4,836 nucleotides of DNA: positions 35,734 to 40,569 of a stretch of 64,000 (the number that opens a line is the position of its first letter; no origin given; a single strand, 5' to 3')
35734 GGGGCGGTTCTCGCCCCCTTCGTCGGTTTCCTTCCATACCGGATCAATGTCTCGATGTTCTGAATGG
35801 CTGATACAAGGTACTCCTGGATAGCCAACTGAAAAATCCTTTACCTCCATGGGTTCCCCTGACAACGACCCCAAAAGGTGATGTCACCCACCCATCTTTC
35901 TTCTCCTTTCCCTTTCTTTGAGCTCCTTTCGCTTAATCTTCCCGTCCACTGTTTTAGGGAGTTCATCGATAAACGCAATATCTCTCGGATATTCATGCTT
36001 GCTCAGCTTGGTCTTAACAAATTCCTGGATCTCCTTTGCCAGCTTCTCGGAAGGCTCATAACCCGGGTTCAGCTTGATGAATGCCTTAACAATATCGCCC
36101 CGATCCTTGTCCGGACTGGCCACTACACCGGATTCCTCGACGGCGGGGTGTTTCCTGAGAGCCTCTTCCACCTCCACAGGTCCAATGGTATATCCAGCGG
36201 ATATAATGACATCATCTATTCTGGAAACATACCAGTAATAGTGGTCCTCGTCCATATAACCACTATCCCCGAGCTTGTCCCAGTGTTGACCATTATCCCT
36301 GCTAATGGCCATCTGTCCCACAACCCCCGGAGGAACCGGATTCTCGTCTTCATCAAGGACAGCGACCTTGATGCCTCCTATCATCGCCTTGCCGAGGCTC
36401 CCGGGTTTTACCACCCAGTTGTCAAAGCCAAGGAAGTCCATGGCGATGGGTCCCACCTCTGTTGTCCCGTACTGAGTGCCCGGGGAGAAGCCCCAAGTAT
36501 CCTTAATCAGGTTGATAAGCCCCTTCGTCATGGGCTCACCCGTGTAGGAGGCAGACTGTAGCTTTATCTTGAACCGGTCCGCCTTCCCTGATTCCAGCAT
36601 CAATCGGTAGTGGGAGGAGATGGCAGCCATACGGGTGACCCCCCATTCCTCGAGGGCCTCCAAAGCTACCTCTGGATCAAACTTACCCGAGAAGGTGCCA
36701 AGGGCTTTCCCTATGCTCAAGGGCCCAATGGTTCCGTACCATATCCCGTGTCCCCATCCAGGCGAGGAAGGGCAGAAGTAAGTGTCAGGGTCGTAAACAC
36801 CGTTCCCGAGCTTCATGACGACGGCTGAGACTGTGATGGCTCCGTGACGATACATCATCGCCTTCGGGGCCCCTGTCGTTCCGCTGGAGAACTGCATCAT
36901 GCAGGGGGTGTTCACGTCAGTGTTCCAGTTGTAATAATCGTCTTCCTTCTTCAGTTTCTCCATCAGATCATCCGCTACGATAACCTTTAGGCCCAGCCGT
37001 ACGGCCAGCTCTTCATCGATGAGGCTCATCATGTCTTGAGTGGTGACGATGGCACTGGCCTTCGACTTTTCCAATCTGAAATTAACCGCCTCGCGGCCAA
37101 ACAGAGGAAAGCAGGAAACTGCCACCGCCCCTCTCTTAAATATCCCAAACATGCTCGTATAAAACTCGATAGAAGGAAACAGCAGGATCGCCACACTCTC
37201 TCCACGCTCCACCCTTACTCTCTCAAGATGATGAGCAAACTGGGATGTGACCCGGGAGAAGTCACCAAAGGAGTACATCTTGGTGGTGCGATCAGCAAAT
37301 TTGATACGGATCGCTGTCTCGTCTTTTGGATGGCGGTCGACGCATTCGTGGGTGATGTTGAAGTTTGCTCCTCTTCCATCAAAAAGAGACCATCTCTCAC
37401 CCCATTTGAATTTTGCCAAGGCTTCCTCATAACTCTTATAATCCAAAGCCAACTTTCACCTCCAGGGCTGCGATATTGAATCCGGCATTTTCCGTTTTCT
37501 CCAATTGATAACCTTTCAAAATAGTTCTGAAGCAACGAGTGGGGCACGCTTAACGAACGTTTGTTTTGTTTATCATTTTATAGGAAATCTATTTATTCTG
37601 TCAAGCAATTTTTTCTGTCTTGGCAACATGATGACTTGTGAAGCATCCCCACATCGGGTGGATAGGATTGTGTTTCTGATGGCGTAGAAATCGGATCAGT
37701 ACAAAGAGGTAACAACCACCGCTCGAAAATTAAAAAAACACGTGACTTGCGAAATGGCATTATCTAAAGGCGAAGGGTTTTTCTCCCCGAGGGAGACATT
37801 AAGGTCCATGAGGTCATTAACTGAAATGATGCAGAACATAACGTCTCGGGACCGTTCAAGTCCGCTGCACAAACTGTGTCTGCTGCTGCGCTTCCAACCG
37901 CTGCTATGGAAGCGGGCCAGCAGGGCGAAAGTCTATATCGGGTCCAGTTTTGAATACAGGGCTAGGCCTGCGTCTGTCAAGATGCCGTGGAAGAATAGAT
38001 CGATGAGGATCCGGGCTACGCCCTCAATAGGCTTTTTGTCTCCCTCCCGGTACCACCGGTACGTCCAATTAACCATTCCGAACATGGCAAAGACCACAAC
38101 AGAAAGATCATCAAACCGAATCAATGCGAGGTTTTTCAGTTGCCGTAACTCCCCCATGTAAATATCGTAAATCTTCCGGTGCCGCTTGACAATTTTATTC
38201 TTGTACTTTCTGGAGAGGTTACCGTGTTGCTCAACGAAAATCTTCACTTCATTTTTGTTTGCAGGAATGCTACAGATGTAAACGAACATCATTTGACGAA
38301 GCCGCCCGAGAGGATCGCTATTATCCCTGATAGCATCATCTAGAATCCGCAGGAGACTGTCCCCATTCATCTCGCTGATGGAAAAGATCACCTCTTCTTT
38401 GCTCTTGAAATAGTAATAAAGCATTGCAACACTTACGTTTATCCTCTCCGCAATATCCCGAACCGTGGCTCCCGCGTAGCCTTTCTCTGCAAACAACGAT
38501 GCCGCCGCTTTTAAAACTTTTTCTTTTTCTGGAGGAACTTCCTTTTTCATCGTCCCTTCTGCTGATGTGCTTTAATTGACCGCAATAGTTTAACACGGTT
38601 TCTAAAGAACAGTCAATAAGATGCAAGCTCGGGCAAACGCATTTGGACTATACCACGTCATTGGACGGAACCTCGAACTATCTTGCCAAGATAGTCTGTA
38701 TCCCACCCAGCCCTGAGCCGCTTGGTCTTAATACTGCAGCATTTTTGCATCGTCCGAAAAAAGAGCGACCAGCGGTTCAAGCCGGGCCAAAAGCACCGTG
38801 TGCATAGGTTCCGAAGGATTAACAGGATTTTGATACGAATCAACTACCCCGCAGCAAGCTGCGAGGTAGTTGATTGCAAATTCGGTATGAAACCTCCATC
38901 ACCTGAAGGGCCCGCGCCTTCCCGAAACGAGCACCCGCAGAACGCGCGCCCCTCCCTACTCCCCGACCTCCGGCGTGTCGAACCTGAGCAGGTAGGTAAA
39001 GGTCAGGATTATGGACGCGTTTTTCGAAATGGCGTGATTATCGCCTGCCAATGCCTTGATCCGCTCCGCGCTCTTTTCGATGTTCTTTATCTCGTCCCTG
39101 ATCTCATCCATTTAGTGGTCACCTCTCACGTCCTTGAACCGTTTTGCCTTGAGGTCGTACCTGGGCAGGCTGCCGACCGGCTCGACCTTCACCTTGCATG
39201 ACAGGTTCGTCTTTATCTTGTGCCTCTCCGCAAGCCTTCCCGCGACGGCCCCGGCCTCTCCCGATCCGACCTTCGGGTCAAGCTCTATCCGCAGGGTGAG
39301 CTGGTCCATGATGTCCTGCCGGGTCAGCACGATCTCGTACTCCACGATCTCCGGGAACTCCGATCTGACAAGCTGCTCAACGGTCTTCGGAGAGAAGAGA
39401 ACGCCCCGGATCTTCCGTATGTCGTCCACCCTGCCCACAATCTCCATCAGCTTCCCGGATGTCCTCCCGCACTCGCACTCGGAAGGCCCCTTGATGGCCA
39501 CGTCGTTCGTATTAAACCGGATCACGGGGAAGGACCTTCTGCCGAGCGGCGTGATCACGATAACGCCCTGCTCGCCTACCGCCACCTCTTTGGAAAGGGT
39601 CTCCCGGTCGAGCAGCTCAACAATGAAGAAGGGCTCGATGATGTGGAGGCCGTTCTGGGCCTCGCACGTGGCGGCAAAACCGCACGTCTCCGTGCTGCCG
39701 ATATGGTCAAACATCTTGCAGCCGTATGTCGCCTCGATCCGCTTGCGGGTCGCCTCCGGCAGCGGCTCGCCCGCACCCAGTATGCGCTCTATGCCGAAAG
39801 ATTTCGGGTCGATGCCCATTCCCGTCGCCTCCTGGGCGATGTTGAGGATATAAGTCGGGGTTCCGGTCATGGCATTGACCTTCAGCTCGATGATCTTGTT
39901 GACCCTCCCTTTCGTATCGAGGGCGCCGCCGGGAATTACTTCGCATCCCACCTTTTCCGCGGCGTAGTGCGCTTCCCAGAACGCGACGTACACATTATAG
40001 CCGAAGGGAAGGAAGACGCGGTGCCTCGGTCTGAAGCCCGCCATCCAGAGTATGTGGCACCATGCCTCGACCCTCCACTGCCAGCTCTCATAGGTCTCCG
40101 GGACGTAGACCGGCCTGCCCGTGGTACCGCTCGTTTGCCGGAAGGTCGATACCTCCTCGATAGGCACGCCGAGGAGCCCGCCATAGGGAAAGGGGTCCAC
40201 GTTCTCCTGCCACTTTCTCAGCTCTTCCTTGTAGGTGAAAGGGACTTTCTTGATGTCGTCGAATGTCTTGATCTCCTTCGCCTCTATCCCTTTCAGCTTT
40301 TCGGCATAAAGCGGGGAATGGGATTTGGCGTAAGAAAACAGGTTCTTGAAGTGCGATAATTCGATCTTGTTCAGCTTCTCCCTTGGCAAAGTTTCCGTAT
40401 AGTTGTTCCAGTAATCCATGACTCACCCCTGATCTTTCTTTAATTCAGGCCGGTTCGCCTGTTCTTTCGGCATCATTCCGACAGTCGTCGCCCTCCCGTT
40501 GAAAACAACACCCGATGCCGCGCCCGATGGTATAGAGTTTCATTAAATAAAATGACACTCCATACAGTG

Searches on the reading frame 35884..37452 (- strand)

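Call 40: search_protein_families(library=pfam, proteins=[window:35884-37452:-], max_evalue=0.0001)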
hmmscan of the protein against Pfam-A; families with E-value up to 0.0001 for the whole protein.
window:35884-37452:- (522 aa): 2 families
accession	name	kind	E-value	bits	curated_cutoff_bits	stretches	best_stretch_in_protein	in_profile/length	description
PF00501.34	AMP-binding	-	1.4e-53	182.6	29.9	1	37-385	4-376/384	AMP-binding enzyme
PF13193.12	AMP-binding_C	-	8e-20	72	24.5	1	427-505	1-76/76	AMP-binding enzyme C-terminal domain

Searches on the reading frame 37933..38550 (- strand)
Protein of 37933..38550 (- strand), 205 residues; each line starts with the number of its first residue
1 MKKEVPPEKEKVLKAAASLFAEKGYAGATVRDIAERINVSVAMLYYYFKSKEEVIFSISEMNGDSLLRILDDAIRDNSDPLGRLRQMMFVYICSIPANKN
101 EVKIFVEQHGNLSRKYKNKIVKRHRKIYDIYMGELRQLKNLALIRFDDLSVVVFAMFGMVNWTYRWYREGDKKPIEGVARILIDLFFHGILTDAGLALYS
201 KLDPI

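Call 40: search_protein_families(library=pfam, proteins=[window:37933-38550:-], max_evalue=0.0001)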
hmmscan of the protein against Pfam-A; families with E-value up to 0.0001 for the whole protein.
window:37933-38550:- (205 aa): 2 families
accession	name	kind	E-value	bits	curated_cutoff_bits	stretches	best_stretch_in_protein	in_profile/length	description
PF17932.6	TetR_C_24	-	5.5e-18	65.7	26.4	1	78-190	2-114/114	Tetracyclin repressor-like, C-terminal domain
PF00440.29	TetR_N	-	2e-17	63.1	24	1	13-56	2-45/47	Bacterial regulatory proteins, tetR family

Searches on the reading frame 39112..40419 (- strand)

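Call 41: search_protein_families(library=pfam, proteins=[window:39112-40419:-], max_evalue=0.0001)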
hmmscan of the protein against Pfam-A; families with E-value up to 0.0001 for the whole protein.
window:39112-40419:- (435 aa): 3 families
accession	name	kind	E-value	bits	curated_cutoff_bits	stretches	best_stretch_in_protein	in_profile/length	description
PF00501.34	AMP-binding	-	8e-15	55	29.9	1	92-289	166-374/384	AMP-binding enzyme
PF14535.12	AMP-binding_C_2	-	5.2e-12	46.3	25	1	339-432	1-96/96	AMP-binding enzyme C-terminal domain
PF04443.18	LuxE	-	1.4e-05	24.6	24.9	1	242-339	286-381/391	Acyl-protein synthetase, LuxE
